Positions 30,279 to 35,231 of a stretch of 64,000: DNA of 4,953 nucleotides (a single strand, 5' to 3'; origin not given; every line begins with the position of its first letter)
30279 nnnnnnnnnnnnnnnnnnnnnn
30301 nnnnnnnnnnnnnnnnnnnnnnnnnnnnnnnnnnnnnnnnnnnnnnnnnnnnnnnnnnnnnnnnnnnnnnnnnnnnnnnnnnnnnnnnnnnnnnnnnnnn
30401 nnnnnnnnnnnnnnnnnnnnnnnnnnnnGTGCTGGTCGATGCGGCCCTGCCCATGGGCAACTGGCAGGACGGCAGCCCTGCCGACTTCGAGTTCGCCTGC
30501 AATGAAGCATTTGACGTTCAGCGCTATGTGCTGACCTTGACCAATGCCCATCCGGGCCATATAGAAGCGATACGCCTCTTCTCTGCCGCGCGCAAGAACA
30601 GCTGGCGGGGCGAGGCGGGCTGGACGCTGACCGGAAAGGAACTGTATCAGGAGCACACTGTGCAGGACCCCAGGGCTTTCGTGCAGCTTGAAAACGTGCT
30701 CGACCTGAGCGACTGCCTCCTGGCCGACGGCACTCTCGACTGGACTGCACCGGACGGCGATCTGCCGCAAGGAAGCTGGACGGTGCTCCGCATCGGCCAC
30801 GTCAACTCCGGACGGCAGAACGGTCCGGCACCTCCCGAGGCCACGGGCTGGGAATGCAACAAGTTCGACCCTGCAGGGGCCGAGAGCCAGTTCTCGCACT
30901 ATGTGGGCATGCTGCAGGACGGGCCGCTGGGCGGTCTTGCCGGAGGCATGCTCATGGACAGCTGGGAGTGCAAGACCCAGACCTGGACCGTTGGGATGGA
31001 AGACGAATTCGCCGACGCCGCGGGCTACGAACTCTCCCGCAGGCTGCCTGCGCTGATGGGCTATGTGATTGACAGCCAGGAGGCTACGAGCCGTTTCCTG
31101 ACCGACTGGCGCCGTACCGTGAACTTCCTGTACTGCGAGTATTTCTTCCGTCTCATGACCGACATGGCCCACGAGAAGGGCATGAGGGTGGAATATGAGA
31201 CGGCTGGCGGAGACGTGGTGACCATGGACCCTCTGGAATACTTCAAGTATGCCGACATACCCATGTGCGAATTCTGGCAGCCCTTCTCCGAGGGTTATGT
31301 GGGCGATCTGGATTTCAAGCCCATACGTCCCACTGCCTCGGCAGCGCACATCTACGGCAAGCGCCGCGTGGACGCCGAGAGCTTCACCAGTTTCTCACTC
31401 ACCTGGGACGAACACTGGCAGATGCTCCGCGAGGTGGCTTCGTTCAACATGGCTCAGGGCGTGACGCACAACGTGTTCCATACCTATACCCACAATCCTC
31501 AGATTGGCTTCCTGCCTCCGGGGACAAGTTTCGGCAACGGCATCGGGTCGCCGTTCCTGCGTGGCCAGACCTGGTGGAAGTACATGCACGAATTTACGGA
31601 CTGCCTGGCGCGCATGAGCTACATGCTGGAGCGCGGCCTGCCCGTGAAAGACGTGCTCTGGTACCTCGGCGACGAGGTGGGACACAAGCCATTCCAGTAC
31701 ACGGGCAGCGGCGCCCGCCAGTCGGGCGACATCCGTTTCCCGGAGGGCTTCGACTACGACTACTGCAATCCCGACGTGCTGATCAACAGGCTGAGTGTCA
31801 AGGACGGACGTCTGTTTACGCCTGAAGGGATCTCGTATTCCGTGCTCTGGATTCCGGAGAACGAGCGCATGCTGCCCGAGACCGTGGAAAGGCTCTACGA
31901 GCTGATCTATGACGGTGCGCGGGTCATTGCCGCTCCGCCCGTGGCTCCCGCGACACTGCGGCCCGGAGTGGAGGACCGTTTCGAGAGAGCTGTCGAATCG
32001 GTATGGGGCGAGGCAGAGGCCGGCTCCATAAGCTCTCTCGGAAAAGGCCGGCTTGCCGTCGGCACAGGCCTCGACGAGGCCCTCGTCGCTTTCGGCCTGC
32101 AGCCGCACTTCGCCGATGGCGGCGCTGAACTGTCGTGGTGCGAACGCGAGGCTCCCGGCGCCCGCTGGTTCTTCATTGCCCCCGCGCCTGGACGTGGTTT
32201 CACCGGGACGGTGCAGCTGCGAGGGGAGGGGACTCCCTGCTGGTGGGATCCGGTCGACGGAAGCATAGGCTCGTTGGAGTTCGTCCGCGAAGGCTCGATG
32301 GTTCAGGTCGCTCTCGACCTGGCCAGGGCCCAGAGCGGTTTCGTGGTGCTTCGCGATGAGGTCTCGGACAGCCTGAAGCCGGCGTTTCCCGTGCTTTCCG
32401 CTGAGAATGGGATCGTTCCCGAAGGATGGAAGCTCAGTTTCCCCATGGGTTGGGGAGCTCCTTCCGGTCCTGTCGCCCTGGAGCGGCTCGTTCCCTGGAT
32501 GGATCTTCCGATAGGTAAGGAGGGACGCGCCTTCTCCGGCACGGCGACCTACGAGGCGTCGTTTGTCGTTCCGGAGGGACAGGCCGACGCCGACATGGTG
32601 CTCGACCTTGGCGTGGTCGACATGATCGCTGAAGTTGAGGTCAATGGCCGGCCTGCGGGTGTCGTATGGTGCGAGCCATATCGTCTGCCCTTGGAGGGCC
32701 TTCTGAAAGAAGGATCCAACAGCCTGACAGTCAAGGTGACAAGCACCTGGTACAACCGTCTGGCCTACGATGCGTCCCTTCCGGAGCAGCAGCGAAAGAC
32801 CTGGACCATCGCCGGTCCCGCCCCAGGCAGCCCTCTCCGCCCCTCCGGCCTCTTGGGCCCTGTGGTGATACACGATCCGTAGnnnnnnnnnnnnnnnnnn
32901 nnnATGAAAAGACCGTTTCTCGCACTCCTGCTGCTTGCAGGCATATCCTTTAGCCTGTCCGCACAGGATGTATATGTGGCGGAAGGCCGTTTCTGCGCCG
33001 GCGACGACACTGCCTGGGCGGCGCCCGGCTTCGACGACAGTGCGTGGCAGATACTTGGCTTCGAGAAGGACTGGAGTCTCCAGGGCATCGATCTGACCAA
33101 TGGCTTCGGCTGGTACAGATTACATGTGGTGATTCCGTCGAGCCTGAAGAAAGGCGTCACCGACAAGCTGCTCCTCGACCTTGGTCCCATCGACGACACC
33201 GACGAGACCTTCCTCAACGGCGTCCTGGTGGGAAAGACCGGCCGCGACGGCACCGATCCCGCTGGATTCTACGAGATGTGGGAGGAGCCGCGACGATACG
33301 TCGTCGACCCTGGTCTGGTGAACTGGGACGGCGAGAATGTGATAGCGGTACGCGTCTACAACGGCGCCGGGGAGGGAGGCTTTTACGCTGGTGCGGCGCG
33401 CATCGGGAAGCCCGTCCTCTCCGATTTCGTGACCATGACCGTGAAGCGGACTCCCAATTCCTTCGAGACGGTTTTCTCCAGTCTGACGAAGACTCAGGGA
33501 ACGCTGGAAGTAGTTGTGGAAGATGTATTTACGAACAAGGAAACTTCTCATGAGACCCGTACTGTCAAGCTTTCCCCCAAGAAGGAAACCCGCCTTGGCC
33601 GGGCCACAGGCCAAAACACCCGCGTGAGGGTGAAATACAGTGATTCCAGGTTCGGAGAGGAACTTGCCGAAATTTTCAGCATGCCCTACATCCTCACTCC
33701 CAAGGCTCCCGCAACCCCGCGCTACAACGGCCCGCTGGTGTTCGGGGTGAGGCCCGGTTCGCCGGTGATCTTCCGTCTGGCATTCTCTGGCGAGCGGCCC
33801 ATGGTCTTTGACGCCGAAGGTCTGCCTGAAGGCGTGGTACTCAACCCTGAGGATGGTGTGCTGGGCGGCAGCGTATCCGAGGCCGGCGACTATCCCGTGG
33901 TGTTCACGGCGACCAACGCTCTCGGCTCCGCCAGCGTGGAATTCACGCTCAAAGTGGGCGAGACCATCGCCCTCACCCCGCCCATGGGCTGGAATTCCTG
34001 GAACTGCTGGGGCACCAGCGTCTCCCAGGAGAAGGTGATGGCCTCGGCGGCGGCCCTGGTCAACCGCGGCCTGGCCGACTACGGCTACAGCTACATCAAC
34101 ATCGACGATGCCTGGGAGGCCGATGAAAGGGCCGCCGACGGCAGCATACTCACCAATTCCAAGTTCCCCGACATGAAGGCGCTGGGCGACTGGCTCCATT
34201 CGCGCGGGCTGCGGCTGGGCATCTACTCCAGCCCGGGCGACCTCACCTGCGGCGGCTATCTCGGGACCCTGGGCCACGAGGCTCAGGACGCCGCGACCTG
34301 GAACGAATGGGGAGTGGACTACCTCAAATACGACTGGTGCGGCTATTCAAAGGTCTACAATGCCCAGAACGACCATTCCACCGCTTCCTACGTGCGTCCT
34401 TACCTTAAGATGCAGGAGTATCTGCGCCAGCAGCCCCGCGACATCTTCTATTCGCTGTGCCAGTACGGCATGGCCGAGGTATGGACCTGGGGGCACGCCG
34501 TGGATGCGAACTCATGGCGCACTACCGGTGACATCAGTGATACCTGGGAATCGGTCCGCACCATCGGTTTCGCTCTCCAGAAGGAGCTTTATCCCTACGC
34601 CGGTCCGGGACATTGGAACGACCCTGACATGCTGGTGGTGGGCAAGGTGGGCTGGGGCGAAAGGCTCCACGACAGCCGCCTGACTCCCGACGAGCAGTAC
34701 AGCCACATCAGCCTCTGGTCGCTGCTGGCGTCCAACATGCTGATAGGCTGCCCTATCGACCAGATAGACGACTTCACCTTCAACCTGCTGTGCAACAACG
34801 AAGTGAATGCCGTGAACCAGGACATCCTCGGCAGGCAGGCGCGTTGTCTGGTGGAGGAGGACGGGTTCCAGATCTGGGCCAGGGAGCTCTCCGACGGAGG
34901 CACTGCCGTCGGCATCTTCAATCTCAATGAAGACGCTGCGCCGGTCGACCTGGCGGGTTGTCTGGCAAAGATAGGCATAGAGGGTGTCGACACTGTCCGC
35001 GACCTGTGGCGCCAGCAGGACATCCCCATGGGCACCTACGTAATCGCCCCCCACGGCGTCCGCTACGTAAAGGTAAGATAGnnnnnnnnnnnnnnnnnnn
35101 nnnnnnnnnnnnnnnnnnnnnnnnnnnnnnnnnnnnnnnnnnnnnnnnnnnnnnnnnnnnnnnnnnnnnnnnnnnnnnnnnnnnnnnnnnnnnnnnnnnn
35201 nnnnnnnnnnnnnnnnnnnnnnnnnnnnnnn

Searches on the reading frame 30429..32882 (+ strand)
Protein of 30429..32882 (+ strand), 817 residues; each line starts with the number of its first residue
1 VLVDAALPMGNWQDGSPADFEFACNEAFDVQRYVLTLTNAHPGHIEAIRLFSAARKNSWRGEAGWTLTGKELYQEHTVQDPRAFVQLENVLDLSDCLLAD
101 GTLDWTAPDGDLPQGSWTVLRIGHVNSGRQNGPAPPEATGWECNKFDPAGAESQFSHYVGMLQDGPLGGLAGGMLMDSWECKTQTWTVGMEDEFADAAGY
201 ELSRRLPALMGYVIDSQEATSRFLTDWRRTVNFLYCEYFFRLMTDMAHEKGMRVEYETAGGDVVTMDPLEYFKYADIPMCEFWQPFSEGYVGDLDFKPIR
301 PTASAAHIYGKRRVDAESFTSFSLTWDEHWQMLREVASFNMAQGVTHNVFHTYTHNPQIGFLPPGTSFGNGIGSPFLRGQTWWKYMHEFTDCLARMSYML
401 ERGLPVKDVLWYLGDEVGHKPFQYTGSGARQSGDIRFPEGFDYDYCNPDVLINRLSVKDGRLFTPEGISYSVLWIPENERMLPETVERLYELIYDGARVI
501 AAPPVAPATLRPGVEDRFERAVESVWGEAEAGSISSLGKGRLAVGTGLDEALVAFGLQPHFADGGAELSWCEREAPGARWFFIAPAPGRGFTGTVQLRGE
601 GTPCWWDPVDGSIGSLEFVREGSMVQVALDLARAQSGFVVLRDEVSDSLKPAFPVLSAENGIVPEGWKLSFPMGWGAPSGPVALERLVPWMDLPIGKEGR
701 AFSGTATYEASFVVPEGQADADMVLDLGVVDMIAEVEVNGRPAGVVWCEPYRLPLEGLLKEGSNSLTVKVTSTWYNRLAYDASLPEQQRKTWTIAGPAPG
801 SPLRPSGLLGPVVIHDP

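Call 9: search_protein_families(library=pfam, proteins=[window:30429-32882:+], max_evalue=0.0001)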
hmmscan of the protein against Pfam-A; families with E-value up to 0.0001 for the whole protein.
window:30429-32882:+ (817 aa): 2 families
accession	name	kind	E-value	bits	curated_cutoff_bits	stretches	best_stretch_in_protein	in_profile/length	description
PF17132.9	Glyco_hydro_106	-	1.3e-114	384.7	29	1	46-618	176-741/743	alpha-L-rhamnosidase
PF22666.2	Glyco_hydro_2_N2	-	1.5e-06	28.8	27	1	706-785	50-132/167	Glycosyl hydrolase 2 galactose-binding domain-like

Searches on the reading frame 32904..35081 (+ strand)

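Call 9: search_protein_families(library=pfam, proteins=[window:32904-35081:+], max_evalue=0.0001)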
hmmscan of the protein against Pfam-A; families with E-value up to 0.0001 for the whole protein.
window:32904-35081:+ (725 aa): 4 families
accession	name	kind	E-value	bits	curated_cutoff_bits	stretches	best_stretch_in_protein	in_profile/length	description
PF16499.11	Melibiase_2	-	2.1e-50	172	23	1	358-640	1-284/284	Alpha galactosidase A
PF17801.7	Melibiase_C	-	6.7e-14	52.2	22.9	1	653-723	2-70/71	Alpha galactosidase C-terminal beta sandwich domain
PF17450.8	Melibiase_2_C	-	9e-07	29.5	22.5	1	643-692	1-50/87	Alpha galactosidase A C-terminal beta sandwich domain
PF05345.18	He_PIG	-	3.4e-06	27.9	24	1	296-351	35-95/96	Putative Ig domain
